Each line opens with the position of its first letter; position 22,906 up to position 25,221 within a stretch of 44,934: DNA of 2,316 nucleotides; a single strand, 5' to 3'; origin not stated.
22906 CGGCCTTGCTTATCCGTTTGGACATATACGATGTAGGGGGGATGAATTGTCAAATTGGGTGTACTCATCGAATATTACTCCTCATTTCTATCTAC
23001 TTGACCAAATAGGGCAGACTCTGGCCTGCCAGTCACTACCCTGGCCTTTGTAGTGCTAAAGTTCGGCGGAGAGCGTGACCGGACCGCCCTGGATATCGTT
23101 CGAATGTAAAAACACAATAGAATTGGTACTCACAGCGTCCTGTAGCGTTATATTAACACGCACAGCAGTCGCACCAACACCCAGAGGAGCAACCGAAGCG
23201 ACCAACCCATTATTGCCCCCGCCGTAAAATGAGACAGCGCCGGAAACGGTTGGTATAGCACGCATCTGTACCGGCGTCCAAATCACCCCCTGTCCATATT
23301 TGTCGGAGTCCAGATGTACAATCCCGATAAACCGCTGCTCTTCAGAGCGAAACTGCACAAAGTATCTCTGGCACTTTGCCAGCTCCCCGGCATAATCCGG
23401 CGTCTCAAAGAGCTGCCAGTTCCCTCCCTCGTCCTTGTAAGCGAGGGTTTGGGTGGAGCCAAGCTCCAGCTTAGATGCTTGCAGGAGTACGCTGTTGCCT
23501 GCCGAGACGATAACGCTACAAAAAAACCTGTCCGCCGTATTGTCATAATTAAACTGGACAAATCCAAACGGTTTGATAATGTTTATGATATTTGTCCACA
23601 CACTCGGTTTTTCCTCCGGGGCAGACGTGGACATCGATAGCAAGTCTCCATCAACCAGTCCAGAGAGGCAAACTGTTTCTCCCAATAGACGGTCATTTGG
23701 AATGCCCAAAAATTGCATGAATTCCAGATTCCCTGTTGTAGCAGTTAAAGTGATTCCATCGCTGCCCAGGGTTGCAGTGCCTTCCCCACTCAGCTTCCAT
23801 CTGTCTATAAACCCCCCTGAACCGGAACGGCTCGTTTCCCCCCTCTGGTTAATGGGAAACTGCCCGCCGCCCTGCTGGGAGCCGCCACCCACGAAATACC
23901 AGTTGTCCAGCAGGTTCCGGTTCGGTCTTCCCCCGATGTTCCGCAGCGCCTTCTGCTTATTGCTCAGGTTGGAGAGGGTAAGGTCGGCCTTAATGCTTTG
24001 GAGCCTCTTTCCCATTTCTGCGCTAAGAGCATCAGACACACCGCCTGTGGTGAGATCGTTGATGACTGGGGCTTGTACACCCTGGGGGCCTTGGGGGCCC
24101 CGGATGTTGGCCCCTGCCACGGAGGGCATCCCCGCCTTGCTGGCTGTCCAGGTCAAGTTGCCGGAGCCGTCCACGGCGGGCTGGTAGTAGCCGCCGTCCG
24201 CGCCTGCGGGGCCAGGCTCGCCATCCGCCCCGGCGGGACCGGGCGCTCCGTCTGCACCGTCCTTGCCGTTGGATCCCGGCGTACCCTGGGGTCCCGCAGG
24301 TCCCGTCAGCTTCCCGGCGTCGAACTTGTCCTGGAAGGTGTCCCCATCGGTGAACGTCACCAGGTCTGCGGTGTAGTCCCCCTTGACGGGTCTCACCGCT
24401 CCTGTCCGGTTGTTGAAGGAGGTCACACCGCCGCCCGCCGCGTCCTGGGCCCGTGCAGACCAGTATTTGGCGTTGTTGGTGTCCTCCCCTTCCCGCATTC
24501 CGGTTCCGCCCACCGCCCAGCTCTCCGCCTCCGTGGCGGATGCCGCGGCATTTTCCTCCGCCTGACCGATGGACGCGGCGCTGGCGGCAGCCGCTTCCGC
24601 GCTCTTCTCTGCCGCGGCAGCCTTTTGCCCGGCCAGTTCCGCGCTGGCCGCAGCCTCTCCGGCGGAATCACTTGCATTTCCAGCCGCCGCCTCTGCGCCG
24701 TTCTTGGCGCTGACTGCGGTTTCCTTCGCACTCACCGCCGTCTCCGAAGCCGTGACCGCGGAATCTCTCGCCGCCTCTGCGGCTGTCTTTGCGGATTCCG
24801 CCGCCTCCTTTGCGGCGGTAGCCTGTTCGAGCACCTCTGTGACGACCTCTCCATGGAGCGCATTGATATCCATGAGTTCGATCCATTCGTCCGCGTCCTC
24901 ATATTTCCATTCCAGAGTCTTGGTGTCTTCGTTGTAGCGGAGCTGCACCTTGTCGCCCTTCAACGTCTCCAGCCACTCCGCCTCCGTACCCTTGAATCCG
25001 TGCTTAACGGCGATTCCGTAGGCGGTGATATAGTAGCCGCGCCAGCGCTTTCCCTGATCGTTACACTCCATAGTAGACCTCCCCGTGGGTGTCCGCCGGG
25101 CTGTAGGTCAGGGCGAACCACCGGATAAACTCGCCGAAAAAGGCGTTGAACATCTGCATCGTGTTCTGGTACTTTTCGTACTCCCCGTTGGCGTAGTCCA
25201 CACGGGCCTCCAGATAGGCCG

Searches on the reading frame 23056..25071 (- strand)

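Call 47: search_protein_families(library=phrogs, proteins=[window:23056-25071:-], max_evalue=0.00001)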
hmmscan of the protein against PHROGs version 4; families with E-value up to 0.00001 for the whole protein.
window:23056-25071:- (671 aa): 3 families
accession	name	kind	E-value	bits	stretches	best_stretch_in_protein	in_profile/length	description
phrog_3904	-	tail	1.9e-07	30.7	1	22-342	31-299/1086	tail fiber protein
phrog_4242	-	tail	1e-06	29.4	1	80-252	161-340/628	tail fiber protein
phrog_5073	-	tail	7.7e-06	26.2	1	256-333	263-311/519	tail fiber protein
